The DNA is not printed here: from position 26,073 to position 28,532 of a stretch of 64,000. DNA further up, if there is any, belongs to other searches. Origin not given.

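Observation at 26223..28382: Single polypeptide combining a DPM1/GtrB-like GT2 with a QxxRW processive-synthase-type GT2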

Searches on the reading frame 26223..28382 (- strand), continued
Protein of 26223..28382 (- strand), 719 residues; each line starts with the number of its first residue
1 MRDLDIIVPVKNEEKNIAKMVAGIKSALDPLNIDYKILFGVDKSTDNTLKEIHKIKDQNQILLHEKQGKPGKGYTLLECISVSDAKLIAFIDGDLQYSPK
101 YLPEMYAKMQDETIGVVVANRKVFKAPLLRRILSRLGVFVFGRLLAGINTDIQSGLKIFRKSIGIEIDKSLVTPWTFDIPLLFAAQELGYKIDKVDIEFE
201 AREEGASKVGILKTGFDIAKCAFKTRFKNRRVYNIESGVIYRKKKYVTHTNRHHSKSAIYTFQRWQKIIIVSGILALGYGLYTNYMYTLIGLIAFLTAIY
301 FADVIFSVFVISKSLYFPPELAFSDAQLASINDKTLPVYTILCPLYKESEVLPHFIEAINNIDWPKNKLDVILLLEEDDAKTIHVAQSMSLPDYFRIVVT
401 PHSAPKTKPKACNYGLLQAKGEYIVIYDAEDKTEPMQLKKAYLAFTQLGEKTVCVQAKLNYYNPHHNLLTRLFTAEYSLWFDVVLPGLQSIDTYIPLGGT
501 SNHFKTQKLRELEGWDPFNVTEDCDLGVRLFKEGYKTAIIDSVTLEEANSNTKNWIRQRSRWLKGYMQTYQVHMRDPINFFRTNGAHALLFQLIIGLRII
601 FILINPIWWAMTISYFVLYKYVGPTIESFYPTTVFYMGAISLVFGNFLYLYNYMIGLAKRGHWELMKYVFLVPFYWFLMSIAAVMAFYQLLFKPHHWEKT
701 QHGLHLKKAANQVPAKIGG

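Call 53: search_protein_families(library=pfam, proteins=[L037:11513-12661:+, L047:2536-3675:+, L024:5770-6993:+, L038:13011-14042:+, L045:12925-13944:+, L022:5649-6398:+, L046:12580-14253:+, L047:923-2503:+, L031:9794-12784:+, L065:3690-4526:+], max_evalue=0.01)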
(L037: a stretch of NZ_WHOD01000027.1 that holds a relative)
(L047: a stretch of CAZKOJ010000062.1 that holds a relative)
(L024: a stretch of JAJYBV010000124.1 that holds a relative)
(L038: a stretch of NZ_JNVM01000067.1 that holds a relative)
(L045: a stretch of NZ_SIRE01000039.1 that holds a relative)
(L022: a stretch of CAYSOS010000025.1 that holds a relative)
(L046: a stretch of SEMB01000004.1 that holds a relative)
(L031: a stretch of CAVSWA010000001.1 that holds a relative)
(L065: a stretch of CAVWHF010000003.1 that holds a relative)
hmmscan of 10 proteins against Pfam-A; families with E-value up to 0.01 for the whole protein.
L037:11513-12661:+ (382 aa): 4 families
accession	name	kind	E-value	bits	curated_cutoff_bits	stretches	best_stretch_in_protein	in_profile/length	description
PF00535.33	Glycos_transf_2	-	2.7e-36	125.5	23.3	1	4-169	1-164/168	Glycosyl transferase family 2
PF04138.20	GtrA_DPMS_TM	-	3.9e-24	85.5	26.1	1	238-353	1-117/117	GtrA/DPMS, transmembrane domain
PF13641.12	Glyco_tranf_2_3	-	1.8e-08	35.1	27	1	3-172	3-174/230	Glycosyltransferase like family 2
PF13506.12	Glyco_transf_21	-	0.0091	15.9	21.7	0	74-168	21-113/174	Glycosyl transferase family 21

L047:2536-3675:+ (379 aa): 4 families
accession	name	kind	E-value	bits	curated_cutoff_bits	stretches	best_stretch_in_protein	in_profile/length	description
PF00535.33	Glycos_transf_2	-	7.1e-33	114.3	23.3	1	7-170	1-164/168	Glycosyl transferase family 2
PF04138.20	GtrA_DPMS_TM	-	2.7e-18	66.7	26.1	1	240-365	2-117/117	GtrA/DPMS, transmembrane domain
PF10111.15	Glyco_tranf_2_2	-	1.7e-10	41.3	27.3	1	7-109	1-106/276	Glycosyltransferase like family 2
PF13641.12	Glyco_tranf_2_3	-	4.5e-06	27.3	27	1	6-116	3-119/230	Glycosyltransferase like family 2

L024:5770-6993:+ (407 aa): 4 families
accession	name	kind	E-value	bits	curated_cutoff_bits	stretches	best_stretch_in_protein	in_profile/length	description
PF00535.33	Glycos_transf_2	-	3.7e-23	82.7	23.3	1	10-183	1-164/168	Glycosyl transferase family 2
PF04138.20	GtrA_DPMS_TM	-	4.8e-22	78.8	26.1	1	252-369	1-117/117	GtrA/DPMS, transmembrane domain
PF12804.13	NTP_transf_3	-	7e-05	23.5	27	1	75-131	65-123/160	MobA-like NTP transferase domain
PF13506.12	Glyco_transf_21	-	0.00016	21.6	21.7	1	88-181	24-112/174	Glycosyl transferase family 21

L038:13011-14042:+ (343 aa): 3 families
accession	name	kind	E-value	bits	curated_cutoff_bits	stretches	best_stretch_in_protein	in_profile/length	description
PF00535.33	Glycos_transf_2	-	5.9e-26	91.8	23.3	1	25-156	1-129/168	Glycosyl transferase family 2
PF13641.12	Glyco_tranf_2_3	-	0.00081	19.9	27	1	22-143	1-124/230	Glycosyltransferase like family 2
PF13506.12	Glyco_transf_21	-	0.001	19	21.7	1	94-173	19-98/174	Glycosyl transferase family 21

L045:12925-13944:+ (339 aa): 5 families
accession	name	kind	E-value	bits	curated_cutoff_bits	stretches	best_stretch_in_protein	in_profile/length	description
PF00535.33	Glycos_transf_2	-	9.2e-30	104.2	23.3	1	24-157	1-131/168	Glycosyl transferase family 2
PF10111.15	Glyco_tranf_2_2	-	4.1e-06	26.9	27.3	1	24-128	1-105/276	Glycosyltransferase like family 2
PF13641.12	Glyco_tranf_2_3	-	4.8e-05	23.9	27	1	21-143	1-125/230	Glycosyltransferase like family 2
PF13506.12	Glyco_transf_21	-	0.00032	20.6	21.7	1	92-166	18-92/174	Glycosyl transferase family 21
PF12804.13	NTP_transf_3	-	0.0026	18.4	27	1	95-149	75-131/160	MobA-like NTP transferase domain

L022:5649-6398:+ (249 aa): 3 families
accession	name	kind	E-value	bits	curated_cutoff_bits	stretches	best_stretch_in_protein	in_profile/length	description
PF00535.33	Glycos_transf_2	-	8.7e-28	97.8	23.3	1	13-177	1-161/168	Glycosyl transferase family 2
PF10111.15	Glyco_tranf_2_2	-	7.7e-08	32.6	27.3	1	13-111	1-99/276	Glycosyltransferase like family 2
PF13641.12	Glyco_tranf_2_3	-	1.5e-07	32.2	27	1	12-108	3-101/230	Glycosyltransferase like family 2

L046:12580-14253:+ (557 aa): 1 family
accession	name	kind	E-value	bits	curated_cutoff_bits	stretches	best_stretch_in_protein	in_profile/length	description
PF13231.12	PMT_2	-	9.7e-05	23.1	26.1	1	87-207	20-137/160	Dolichyl-phosphate-mannose-protein mannosyltransferase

L047:923-2503:+ (526 aa): 1 family
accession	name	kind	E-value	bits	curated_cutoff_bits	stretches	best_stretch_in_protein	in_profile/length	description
PF13231.12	PMT_2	-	0.00023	21.8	26.1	1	106-220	21-132/160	Dolichyl-phosphate-mannose-protein mannosyltransferase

L031:9794-12784:+ (996 aa): 4 families
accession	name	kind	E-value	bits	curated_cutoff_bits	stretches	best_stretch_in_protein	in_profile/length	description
PF13632.12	Glyco_trans_2_3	-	1.6e-22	80.7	27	1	250-457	1-181/198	Glycosyl transferase family group 2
PF13641.12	Glyco_tranf_2_3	-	2.8e-21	77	27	1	164-392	1-230/230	Glycosyltransferase like family 2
PF00535.33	Glycos_transf_2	-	2.1e-10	41.2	23.3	1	168-303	2-132/168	Glycosyl transferase family 2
PF24677.1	DUF7657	-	0.0013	18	26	1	693-852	100-263/401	Domain of unknown function (DUF7657)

L065:3690-4526:+ (278 aa): 4 families
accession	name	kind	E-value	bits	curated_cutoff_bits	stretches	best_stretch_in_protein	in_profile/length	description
PF00535.33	Glycos_transf_2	-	4.1e-31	108.6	23.3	1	22-180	1-164/168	Glycosyl transferase family 2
PF10111.15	Glyco_tranf_2_2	-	4.8e-08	33.2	27.3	1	22-123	1-102/276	Glycosyltransferase like family 2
PF13641.12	Glyco_tranf_2_3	-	4.5e-07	30.6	27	1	20-178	2-155/230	Glycosyltransferase like family 2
PF13704.12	Glyco_tranf_2_4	-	0.00057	20.8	27.5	1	51-118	19-87/98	Glycosyl transferase family 2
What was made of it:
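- On Three-component extracytoplasmic glycosylation systems: Split relatives carry a GtrA/DPMS TM domain (call 53).
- In Firmicutes and Chloroflexi the three are adjacent separate genes, and the GT2 there carries a GtrA/DPMS TM domain (call 53). Its split orthologues carry GtrA/DPMS TM domains (call 53).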

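Call 56: search_protein_families(library=pfam, proteins=[P0055, P0108, P0020, P0043, L001:10001-14758:+], max_evalue=0.01)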
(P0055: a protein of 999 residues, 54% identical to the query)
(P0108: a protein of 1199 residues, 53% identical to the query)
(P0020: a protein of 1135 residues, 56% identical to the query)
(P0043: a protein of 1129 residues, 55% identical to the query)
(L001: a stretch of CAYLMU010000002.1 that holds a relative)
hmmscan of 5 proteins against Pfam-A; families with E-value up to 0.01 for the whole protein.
P0055 (999 aa): 9 families
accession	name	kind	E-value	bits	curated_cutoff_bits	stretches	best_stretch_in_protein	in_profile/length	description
PF00535.33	Glycos_transf_2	-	5e-43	147.4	23.3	2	7-165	1-165/168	Glycosyl transferase family 2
PF13641.12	Glyco_tranf_2_3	-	6.4e-26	92.2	27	2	348-574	3-230/230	Glycosyltransferase like family 2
PF13632.12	Glyco_trans_2_3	-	8.8e-20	71.8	27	1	433-630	2-195/198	Glycosyl transferase family group 2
PF10111.15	Glyco_tranf_2_2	-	1.5e-07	31.6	27.3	1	7-101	1-96/276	Glycosyltransferase like family 2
PF13506.12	Glyco_transf_21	-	2.5e-07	30.8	21.7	0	405-572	4-173/174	Glycosyl transferase family 21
PF01943.22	Polysacc_synt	-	6.4e-07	29.5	28.2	1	790-973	7-183/274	Polysaccharide biosynthesis protein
PF13440.11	Polysacc_synt_3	-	7.4e-06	25.9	23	1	809-972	2-160/293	Polysaccharide biosynthesis protein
PF01554.23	MatE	-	0.00025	21.2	24.9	1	795-944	6-156/161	MatE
PF03452.20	Anp1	-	0.0039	17.1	28.8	0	350-390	25-65/263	Anp1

P0108 (1199 aa): 6 families
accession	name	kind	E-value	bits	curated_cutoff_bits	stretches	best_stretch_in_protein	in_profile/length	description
PF00535.33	Glycos_transf_2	-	1.1e-41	143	23.3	2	9-168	1-166/168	Glycosyl transferase family 2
PF13641.12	Glyco_tranf_2_3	-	6.4e-28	98.8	27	2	350-576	3-230/230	Glycosyltransferase like family 2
PF13632.12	Glyco_trans_2_3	-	7.7e-19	68.7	27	1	435-635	2-170/198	Glycosyl transferase family group 2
PF13440.11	Polysacc_synt_3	-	5.1e-10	39.5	23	1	781-1074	2-287/293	Polysaccharide biosynthesis protein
PF13506.12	Glyco_transf_21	-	1.1e-05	25.4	21.7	0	75-122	17-64/174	Glycosyl transferase family 21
PF10111.15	Glyco_tranf_2_2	-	1.8e-05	24.8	27.3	1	9-112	1-105/276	Glycosyltransferase like family 2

P0020 (1135 aa): 11 families
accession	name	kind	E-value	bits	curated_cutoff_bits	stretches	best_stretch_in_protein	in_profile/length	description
PF00534.26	Glycos_transf_1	-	3.3e-46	157.4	26.4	1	934-1098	7-172/172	Glycosyl transferases group 1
PF00535.33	Glycos_transf_2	-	9.6e-34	117.2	23.3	2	9-124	2-117/168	Glycosyl transferase family 2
PF13692.12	Glyco_trans_1_4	-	1.8e-33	116.2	27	1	943-1084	2-142/142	Glycosyl transferases group 1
PF13641.12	Glyco_tranf_2_3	-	9.7e-33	114.5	27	2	348-574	3-230/230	Glycosyltransferase like family 2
PF13632.12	Glyco_trans_2_3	-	1.7e-24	87.2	27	1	432-627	1-182/198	Glycosyl transferase family group 2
PF13439.12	Glyco_transf_4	-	9.8e-19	68.4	28.5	1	770-931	2-168/170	Glycosyltransferase Family 4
PF20706.3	GT4-conflict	-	7.3e-15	55.3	26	1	917-1111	169-385/385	Family 4 Glycosyltransferase in conflict systems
PF13579.12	Glyco_trans_4_4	-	2.8e-10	41.2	29.7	1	770-928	1-158/158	Glycosyl transferase 4-like domain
PF13524.12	Glyco_trans_1_2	-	3.1e-06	27.6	25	1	971-1112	12-143/144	Glycosyl transferase-like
PF13506.12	Glyco_transf_21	-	6.2e-06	26.2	21.7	1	407-572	6-173/174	Glycosyl transferase family 21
PF10111.15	Glyco_tranf_2_2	-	0.0073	16.3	27.3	0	11-117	4-111/276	Glycosyltransferase like family 2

P0043 (1129 aa): 10 families
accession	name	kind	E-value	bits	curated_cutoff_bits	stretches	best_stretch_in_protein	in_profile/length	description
PF00534.26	Glycos_transf_1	-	6.4e-41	140.2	26.4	1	926-1089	7-171/172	Glycosyl transferases group 1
PF00535.33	Glycos_transf_2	-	2e-36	125.9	23.3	2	6-152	2-154/168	Glycosyl transferase family 2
PF13692.12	Glyco_trans_1_4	-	7.5e-30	104.5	27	1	935-1074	2-140/142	Glycosyl transferases group 1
PF13641.12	Glyco_tranf_2_3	-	3.6e-26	93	27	2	346-572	3-230/230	Glycosyltransferase like family 2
PF13632.12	Glyco_trans_2_3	-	2.6e-24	86.6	27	1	430-623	1-186/198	Glycosyl transferase family group 2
PF13439.12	Glyco_transf_4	-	6.4e-16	59.3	28.5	1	763-923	2-168/170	Glycosyltransferase Family 4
PF20706.3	GT4-conflict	-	4.9e-09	36.1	26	1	912-1047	172-318/385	Family 4 Glycosyltransferase in conflict systems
PF13579.12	Glyco_trans_4_4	-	4e-08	34.2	29.7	1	763-920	1-158/158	Glycosyl transferase 4-like domain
PF13506.12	Glyco_transf_21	-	2.7e-06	27.4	21.7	0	406-570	7-173/174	Glycosyl transferase family 21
PF10111.15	Glyco_tranf_2_2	-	7.6e-05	22.8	27.3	1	7-111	3-108/276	Glycosyltransferase like family 2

L001:10001-14758:+ (1585 aa): 13 families
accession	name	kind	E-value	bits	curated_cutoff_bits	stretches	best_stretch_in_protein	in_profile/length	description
PF00534.26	Glycos_transf_1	-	2.1e-43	148.3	26.4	1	1384-1538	14-169/172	Glycosyl transferases group 1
PF00535.33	Glycos_transf_2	-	5.3e-40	137.5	23.3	2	6-151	2-151/168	Glycosyl transferase family 2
PF13692.12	Glyco_trans_1_4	-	6e-31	108.1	27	1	1386-1526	2-141/142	Glycosyl transferases group 1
PF13641.12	Glyco_tranf_2_3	-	4.8e-28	99.2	27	2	345-570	3-229/230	Glycosyltransferase like family 2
PF13632.12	Glyco_trans_2_3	-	1.1e-19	71.5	27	1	429-624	1-183/198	Glycosyl transferase family group 2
PF13439.12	Glyco_transf_4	-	1.7e-16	61.1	28.5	1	1209-1375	2-169/170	Glycosyltransferase Family 4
PF20706.3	GT4-conflict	-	5.8e-11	42.4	26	1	1363-1526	172-356/385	Family 4 Glycosyltransferase in conflict systems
PF01943.22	Polysacc_synt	-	6.4e-10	39.3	28.2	1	760-1032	6-272/274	Polysaccharide biosynthesis protein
PF13579.12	Glyco_trans_4_4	-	2.3e-09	38.2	29.7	1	1209-1358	1-146/158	Glycosyl transferase 4-like domain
PF10111.15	Glyco_tranf_2_2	-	1.3e-07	31.8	27.3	1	6-125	2-122/276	Glycosyltransferase like family 2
PF13524.12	Glyco_trans_1_2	-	5.2e-05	23.7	25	1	1412-1536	10-123/144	Glycosyl transferase-like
PF20872.2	MalF_N_TM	-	0.00017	21.7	24.3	1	1091-1132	8-45/48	MalF, N-terminal region, transmembrane helices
PF13506.12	Glyco_transf_21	-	0.00065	19.6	21.7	0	403-568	5-172/174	Glycosyl transferase family 21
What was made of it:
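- A dedicated MOP or GtrA-type flippase module accompanies the system (calls 53, 56).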
